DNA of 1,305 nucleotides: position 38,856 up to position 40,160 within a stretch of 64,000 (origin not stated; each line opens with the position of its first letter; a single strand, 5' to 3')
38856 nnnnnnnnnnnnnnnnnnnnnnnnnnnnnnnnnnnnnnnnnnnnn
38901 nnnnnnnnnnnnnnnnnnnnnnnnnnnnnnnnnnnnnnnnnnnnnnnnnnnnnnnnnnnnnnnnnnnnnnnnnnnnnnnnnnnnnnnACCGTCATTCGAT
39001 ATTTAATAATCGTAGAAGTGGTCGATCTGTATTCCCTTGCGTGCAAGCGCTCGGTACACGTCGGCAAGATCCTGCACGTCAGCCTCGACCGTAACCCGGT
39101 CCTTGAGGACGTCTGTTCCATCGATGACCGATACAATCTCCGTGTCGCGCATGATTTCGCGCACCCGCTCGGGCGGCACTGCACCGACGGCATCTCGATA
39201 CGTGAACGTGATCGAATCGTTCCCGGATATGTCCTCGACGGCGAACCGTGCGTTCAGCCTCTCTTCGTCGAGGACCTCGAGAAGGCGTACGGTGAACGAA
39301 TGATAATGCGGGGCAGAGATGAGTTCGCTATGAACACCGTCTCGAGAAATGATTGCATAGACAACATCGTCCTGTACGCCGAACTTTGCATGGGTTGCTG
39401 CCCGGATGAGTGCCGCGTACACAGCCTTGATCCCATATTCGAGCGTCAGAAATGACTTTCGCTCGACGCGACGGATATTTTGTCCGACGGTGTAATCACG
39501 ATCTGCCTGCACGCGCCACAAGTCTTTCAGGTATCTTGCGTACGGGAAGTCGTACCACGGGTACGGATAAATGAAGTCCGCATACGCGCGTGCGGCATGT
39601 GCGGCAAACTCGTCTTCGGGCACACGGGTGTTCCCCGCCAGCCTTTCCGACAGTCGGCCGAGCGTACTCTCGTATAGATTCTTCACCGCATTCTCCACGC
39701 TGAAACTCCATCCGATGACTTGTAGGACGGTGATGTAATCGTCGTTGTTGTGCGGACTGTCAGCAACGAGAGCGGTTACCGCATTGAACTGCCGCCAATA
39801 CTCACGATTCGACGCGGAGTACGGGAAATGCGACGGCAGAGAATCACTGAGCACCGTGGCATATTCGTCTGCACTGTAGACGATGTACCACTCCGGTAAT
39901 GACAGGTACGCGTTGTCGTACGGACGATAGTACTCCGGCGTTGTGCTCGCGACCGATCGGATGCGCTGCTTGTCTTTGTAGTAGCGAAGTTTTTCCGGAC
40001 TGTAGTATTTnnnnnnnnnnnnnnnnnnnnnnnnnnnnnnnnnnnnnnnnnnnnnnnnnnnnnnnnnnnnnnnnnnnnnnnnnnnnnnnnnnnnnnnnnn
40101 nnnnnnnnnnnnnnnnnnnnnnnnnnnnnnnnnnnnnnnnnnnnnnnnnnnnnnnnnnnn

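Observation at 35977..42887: Envelope glycoconjugate cluster centred on an 831-aa FAD-oxidase fusion with an uncharacterised C-terminal domain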

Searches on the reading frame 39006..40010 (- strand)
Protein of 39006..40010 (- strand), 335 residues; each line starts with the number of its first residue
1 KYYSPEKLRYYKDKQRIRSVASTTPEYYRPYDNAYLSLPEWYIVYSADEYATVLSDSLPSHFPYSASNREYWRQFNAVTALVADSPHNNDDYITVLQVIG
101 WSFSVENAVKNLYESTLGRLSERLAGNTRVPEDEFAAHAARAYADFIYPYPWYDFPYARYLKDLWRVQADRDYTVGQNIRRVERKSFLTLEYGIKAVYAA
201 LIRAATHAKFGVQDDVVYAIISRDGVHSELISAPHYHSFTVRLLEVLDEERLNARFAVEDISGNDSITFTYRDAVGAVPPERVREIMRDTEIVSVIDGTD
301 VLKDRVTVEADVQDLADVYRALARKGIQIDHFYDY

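Call 14: find_homologous_proteins(query=window:39006-40010:-, max_evalue=0.001)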
Query window:39006-40010:- (335 aa): 71 proteins with E <= 0.001 among 5272 candidates.
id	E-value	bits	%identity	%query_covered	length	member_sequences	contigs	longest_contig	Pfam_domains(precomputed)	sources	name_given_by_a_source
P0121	1.6e-134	466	64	100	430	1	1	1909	-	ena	-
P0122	2.0e-117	410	56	100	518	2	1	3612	-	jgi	-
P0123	8.3e-115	401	56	99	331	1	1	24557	-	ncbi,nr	ncbi:MAG: hypothetical protein KBC78_01765, partial [Candidatus Pacebacteria bacterium]|nr:hypotheti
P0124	6.5e-113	395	58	92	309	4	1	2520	-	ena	-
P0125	2.9e-102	360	55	90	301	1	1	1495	-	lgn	-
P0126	3.4e-92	327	49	100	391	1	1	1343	-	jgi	jgi:hypothetical protein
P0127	2.0e-80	288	48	84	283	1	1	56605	-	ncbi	-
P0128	1.2e-61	227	53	65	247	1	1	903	-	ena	-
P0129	2.1e-54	203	47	67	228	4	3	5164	-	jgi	jgi:hypothetical protein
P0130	1.3e-47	181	45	63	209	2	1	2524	-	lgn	-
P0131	1.1e-46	178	39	92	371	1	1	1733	-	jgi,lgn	jgi:hypothetical protein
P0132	2.5e-46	176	36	97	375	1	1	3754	-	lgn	-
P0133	7.9e-46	175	35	96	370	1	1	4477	-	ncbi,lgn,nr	ncbi:MAG: hypothetical protein HC853_10995 [Anaerolineae bacterium]|nr:hypothetical protein [Anaerol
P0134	1.0e-45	174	61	41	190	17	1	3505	-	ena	-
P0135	4.6e-45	172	34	96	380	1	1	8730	-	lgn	-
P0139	9.6e-44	168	37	95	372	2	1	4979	-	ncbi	ncbi:MAG: hypothetical protein ACRELS_14515 [Candidatus Rokuibacteriota bacterium]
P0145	2.2e-41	160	34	95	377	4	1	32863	-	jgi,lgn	jgi:hypothetical protein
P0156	6.6e-39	152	33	98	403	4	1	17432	-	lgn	-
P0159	2.3e-38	150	34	95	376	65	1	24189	-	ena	-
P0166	2.1e-35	140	34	91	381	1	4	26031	-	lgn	-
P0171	5.5e-34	136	34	93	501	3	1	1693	PF04030.20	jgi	jgi:hypothetical protein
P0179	5.2e-32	129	33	92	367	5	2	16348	-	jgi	jgi:hypothetical protein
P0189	1.3e-25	108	30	93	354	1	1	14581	-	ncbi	-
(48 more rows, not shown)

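Call 15: find_encoding_contigs(protein=P0145, flank=7000, max_places=1)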
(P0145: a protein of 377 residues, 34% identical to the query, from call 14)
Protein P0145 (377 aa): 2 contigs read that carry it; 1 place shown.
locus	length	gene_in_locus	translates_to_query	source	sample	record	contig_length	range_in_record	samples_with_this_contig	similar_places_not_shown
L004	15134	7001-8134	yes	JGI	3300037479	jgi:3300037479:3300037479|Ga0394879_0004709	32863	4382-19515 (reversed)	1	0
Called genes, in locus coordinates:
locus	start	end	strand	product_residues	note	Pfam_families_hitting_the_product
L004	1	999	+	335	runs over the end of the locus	-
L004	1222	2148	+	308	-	PF01619:Pro_dh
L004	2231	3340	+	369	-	PF01551:Peptidase_M23, PF00041:fn3, PF25059:FN3_DSCAM-DSCAML_C (faint)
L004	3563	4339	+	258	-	PF00106:adh_short, PF08659:KR (weak), PF23441:SDR, PF13561:adh_short_C2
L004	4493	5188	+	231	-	PF00497:SBP_bac_3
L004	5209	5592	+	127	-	PF12158:DUF3592 (weak)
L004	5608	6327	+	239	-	-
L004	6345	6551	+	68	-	-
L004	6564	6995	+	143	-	-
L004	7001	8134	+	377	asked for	-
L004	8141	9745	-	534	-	PF01565:FAD_binding_4, PF04030:ALO (weak)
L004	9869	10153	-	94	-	-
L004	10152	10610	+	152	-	PF00903:Glyoxalase, PF18029:Glyoxalase_6 (weak)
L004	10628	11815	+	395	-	PF00211:Guanylate_cyc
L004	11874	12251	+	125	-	-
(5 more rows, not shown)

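Call 16: find_encoding_contigs(protein=P0159, flank=7000, max_places=1)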
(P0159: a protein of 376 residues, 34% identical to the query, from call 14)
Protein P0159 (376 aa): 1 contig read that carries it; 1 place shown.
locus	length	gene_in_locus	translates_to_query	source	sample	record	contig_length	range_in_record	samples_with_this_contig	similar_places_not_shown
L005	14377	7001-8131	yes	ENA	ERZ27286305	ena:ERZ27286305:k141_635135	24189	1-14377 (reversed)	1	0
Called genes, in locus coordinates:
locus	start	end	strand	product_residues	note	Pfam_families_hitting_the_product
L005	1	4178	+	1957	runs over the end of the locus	PF11974:bMG3, PF01835:MG2, PF17972:bMG5, PF07703:A2M_BRD, PF00207:A2M, PF17973:bMG10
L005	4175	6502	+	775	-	PF00912:Transgly, PF00905:Transpeptidase, PF06832:BiPBP_C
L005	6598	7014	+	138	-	PF14325:DUF4383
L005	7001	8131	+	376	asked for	-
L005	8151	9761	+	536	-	PF01565:FAD_binding_4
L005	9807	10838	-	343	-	PF01636:APH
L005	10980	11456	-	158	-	PF13428:TPR_14 (faint), PF14559:TPR_19 (faint), PF13424:TPR_12 (faint), PF00515:TPR_1 (faint), PF07719:TPR_2 (faint), PF13174:TPR_6 (faint), PF13371:TPR_9 (faint), PF13432:TPR_16, +1 more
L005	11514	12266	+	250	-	PF00106:adh_short, PF08659:KR, PF13561:adh_short_C2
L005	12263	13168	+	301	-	PF01370:Epimerase, PF08338:DUF1731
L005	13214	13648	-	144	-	PF00583:Acetyltransf_1, PF13673:Acetyltransf_10 (weak), PF13508:Acetyltransf_7 (weak)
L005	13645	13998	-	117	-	-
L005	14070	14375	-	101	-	?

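Call 17: find_encoding_contigs(protein=P0166, flank=7000, max_places=1)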
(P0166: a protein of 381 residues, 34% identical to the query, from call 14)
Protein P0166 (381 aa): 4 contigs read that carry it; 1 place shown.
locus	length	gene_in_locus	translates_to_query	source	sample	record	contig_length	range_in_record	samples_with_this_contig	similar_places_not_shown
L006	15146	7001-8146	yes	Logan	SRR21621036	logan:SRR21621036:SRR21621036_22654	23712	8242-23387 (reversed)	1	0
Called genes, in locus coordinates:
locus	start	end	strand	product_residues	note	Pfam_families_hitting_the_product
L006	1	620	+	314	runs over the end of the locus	?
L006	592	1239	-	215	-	-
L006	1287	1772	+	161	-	PF04170:NlpE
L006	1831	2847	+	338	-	PF13644:DKNYY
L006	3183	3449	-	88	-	PF01541:GIY-YIG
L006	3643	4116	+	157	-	PF04308:RNaseH_like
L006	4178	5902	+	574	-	-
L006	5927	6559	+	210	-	PF03575:Peptidase_S51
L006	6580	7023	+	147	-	-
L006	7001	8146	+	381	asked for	-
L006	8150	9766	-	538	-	PF01565:FAD_binding_4, PF04030:ALO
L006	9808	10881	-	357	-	PF00004:AAA, PF07728:AAA_5, PF22667:Lon_lid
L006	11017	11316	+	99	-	PF00166:Cpn10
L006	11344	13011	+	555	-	-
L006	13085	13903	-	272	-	PF13489:Methyltransf_23, PF08242:Methyltransf_12 (faint), PF13649:Methyltransf_25 (weak)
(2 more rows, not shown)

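Call 27: predict_structure(alignment_id=A1)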
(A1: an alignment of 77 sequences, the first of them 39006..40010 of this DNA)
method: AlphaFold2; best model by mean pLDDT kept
length: 335 residues; sequences in the alignment: 77
mean_pLDDT: 95.7   pTM: 0.91
mean pLDDT of the five models: 95.7, 95.6, 95.1, 95.1, 94.8
residues with pLDDT >= 90: 318; 70-90: 14; 50-70: 3; < 50: 0
segments of 3 or more residues with pLDDT < 50: none
pLDDT, mean of each block of 10 residues (from residue 1): 85 94 94 95 98 98 98 98 95 95 97 98 97 98 96 96 96 96 98 97 88 86 96 94 98 97 97 98 98 96 98 98 98 89
secondary structure, 60 per line:
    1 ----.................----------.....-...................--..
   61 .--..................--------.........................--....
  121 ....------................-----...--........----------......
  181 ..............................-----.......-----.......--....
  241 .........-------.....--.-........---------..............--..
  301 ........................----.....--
elements in order: H5-21 H32-36 H38-56 H64-81 H90-114 H117-124 H131-146 H157-164 H175-210 E216-222 E228-234 H237-249 E257-261 E266-273 E283-296 E299-311 H312-324 E329-333

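Call 42: fold_search(model_id=the predicted structure, library=pdb)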
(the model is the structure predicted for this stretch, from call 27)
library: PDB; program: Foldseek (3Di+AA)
matches with E <= 10: 227; with E <= 0.001: 0
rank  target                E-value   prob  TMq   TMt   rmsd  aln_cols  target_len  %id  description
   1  7onl_A                1.5e-01  0.20  0.14  0.17  26.9       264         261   12  Mechanosensitive channel MscS solubilized with DDM in closed conformation (released 2021-09-01)
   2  4agf_A                1.7e-01  0.15  0.13  0.16  26.8       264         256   11  MTSSL spin labeled L124C mutant of MscS in the open form (released 2012-08-15)
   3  4age_A                1.9e-01  0.15  0.13  0.16  26.7       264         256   11  MTSSL spin labeled D67C mutant of MscS in the open form (released 2012-08-15)
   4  2caj_A                2.5e-01  0.23  0.11  0.25  15.4       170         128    6  NikR from Helicobacter pylori in closed trans-conformation and nickel bound to 4 intermediary sites (released 2006-07-17)
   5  2vv5_A                2.6e-01  0.13  0.13  0.16  26.8       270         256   10  The open structure of MscS (released 2008-08-05)
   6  3cax                  5.7e-01  0.07  0.15  0.14  24.2       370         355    9  Crystal structure of uncharacterized protein PF0695 (released 2008-03-18)
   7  2nyi_A                6.3e-01  0.33  0.17  0.30  16.3       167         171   14  Crystal Structure of an Unknown Protein from Galdieria sulphuraria (released 2006-12-12)
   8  5ekz                  7.3e-01  0.14  0.15  0.18  15.9       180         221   13  Crystal structure of mouse Taco1 (released 2016-06-29)
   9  6cvl_C                8.0e-01  0.12  0.16  0.15  19.3       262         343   10  Crystal structure of the Escherichia coli ATPgS-bound MetNI methionine ABC transporter in complex with its MetQ bindin (released 2018-11-14)
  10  8bz8_B                9.3e-01  0.03  0.10  0.07  20.6       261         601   10  Crystal structure of the L. monocytogenes RmlT D198A variant in complex with TDP-rhamnose (released 2023-12-27)
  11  8bz7_A                9.3e-01  0.02  0.08  0.05  21.9       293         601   12  Crystal structure of the L. monocytogenes RmlT in complex with TDP-rhamnose (released 2023-12-27)
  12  6s4l_B                9.7e-01  0.06  0.10  0.13  19.0       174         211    8  Structure of human KCTD1 (released 2020-07-15)
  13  5eox_B                1.0e+00  0.06  0.09  0.08  15.5       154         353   14  Pseudomonas aeruginosa PilM bound to ADP (released 2016-04-27)
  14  6cvl_D                1.1e+00  0.10  0.16  0.15  19.2       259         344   11  Crystal structure of the Escherichia coli ATPgS-bound MetNI methionine ABC transporter in complex with its MetQ bindin (released 2018-11-14)
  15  3kz1_B                1.1e+00  0.02  0.10  0.10  23.4       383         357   10  Crystal Structure of the Complex of PDZ-RhoGEF DH/PH domains with GTP-gamma-S Activated RhoA (released 2010-04-28)
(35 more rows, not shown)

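Call 45: search_protein_representatives(alignment_id=A1)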
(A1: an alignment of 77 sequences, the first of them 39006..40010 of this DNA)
Query: 77 sequences, 376 profile positions. Proteins with E-value up to 0.001 (for the whole library): 1710; up to 1e-10: 1274; up to 1e-30: 581. The best 150 are listed.
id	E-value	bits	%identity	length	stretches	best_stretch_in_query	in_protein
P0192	1.9e-145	500.7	-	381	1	1-376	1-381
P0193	5.8e-137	472.8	-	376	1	7-376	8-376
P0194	5.3e-136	469.6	-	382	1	4-376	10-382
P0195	3.4e-134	463.7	-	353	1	62-376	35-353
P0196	1.2e-133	461.8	-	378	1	5-376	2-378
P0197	2.3e-133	460.9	-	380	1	7-376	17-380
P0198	2.7e-131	454.1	-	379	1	10-376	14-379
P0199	4.3e-128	443.6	-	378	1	1-376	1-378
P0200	2.9e-127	440.9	-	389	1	9-376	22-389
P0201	2.0e-126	438.1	-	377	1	13-376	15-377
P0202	4.5e-125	433.7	-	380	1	9-376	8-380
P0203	1.6e-124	431.9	-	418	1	48-376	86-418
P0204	2.1e-124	431.5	-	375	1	20-376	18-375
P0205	3.2e-124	430.9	-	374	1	8-376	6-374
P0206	6.7e-124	429.8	-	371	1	9-376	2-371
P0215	1.3e-120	418.9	-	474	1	31-376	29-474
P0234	2.1e-114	398.5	-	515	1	30-376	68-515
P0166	6.1e-114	397.0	-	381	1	6-376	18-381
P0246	2.4e-110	385.2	-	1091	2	47-376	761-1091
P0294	1.7e-99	349.5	-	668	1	24-376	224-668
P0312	1.9e-95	336.2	-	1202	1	55-376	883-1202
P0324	5.5e-93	328.1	-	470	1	60-376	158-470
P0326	1.3e-92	326.8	-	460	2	12-271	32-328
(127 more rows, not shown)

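Call 46: search_protein_families(library=pfam, proteins=[P0246, P0312, P0234, P0215, P0324, P0294, P0326, P0203, P0192], max_evalue=0.001)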
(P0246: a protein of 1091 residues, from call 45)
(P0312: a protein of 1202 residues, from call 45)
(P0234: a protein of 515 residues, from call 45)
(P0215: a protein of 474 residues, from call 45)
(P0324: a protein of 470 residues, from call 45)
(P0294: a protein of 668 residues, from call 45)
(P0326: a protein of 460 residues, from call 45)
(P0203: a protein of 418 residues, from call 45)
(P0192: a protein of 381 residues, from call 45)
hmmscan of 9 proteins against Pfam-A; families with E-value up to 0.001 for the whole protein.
P0246 (1091 aa): 4 families
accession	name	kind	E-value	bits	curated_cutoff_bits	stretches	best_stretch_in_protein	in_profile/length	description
PF01565.28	FAD_binding_4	-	9.6e-26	90.6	26.4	1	38-168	3-138/139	FAD binding domain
PF08241.18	Methyltransf_11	-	6.4e-06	27.2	21.2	1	639-681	55-95/95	Methyltransferase domain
PF13649.12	Methyltransf_25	-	0.00013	23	27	1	640-677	60-97/97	Methyltransferase domain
PF08242.18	Methyltransf_12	-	0.00042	21.4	30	0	620-679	40-98/98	Methyltransferase domain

P0312 (1202 aa): 6 families
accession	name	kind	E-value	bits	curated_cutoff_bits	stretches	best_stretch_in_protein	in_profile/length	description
PF01565.28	FAD_binding_4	-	7.6e-24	84.4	26.4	1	140-271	2-138/139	FAD binding domain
PF05656.20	DUF805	-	4.4e-15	56.5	25.7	1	6-104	2-111/111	Protein of unknown function (DUF805)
PF08241.18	Methyltransf_11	-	1.2e-06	29.5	21.2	1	732-773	56-95/95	Methyltransferase domain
PF13649.12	Methyltransf_25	-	2.5e-05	25.3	27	1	732-769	60-97/97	Methyltransferase domain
PF13489.12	Methyltransf_23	-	3.2e-05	24.2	27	1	647-828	5-160/164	Methyltransferase domain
PF08242.18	Methyltransf_12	-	0.00089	20.4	30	0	674-771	7-98/98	Methyltransferase domain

P0234 (515 aa): 0 families

P0215 (474 aa): 1 family
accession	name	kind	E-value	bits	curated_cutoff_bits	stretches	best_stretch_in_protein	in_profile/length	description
PF04030.19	ALO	-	1.5e-05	25.2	23.1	1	3-132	128-256/258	D-arabinono-1,4-lactone oxidase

P0324 (470 aa): 1 family
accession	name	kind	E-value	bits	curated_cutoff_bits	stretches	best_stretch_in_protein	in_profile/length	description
PF14325.12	DUF4383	-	0.00033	21.3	27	1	3-87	1-95/125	Domain of unknown function (DUF4383)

P0294 (668 aa): 1 family
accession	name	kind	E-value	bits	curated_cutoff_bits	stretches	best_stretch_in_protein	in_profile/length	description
PF04030.19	ALO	-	1.5e-05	25.3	23.1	1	202-331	125-253/258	D-arabinono-1,4-lactone oxidase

P0326 (460 aa): 0 families

P0203 (418 aa): 0 families

P0192 (381 aa): 0 families

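Call 85: search_solved_structures(query=A1, max_evalue=10)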
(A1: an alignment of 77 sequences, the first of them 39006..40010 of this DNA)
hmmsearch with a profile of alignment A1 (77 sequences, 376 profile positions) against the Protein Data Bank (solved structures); distinct sequences matched with E-value up to 10: 1.
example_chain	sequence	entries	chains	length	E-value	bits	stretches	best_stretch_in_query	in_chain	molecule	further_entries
5cwq_A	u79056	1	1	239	7.7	8.3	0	17-69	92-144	Designed helical repeat protein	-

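Call 86: search_protein_families(library=pfam, proteins=[window:39006-40010:-, P0145, P0159, P0166, P0192, P0133, P0139], max_evalue=10)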
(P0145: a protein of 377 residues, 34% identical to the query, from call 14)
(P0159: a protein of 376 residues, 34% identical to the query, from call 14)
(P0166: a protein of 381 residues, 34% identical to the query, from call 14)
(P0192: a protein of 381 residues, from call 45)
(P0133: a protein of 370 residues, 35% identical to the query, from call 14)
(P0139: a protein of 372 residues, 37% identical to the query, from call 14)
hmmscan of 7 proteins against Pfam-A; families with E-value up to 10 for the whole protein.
window:39006-40010:- (335 aa): 2 families
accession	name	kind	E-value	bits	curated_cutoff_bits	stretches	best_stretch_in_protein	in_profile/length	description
PF02283.22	CobU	-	0.044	13.8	27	1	75-127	101-153/168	Cobinamide kinase / cobinamide phosphate guanyltransferase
PF17905.7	KH_GLD-3_4th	-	0.25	11.9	23.3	0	185-201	59-75/80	GLD-3 4th KH domain (aka KH5)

P0145 (377 aa): 0 families

P0159 (376 aa): 1 family
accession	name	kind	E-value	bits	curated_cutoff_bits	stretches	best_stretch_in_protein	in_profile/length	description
PF09845.14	OapC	-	0.21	12.2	23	1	261-294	81-114/133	Origin-associated protein OapC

P0166 (381 aa): 1 family
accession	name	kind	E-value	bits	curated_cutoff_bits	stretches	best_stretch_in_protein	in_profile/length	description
PF07737.17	ATLF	-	0.011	15.9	27.4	1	125-193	81-149/193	Anthrax toxin lethal factor, N- and C-terminal domain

P0192 (381 aa): 0 families

P0133 (370 aa): 0 families

P0139 (372 aa): 0 families

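Call 90: find_encoding_contigs(protein=P0179, flank=4000, max_places=1)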
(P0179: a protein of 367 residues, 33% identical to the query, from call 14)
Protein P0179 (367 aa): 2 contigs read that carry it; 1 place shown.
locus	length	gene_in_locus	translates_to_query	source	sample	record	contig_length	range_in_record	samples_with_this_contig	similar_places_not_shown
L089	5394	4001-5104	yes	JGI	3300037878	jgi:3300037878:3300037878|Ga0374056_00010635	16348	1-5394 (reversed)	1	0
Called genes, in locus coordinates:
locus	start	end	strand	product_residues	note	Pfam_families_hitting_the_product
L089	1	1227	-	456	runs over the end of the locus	PF00296:Bac_luciferase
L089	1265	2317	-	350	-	PF02615:Ldh_2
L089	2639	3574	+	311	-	PF00561:Abhydrolase_1, PF12146:Hydrolase_4, PF12697:Abhydrolase_6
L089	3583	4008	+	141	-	-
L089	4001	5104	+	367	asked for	-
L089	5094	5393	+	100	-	?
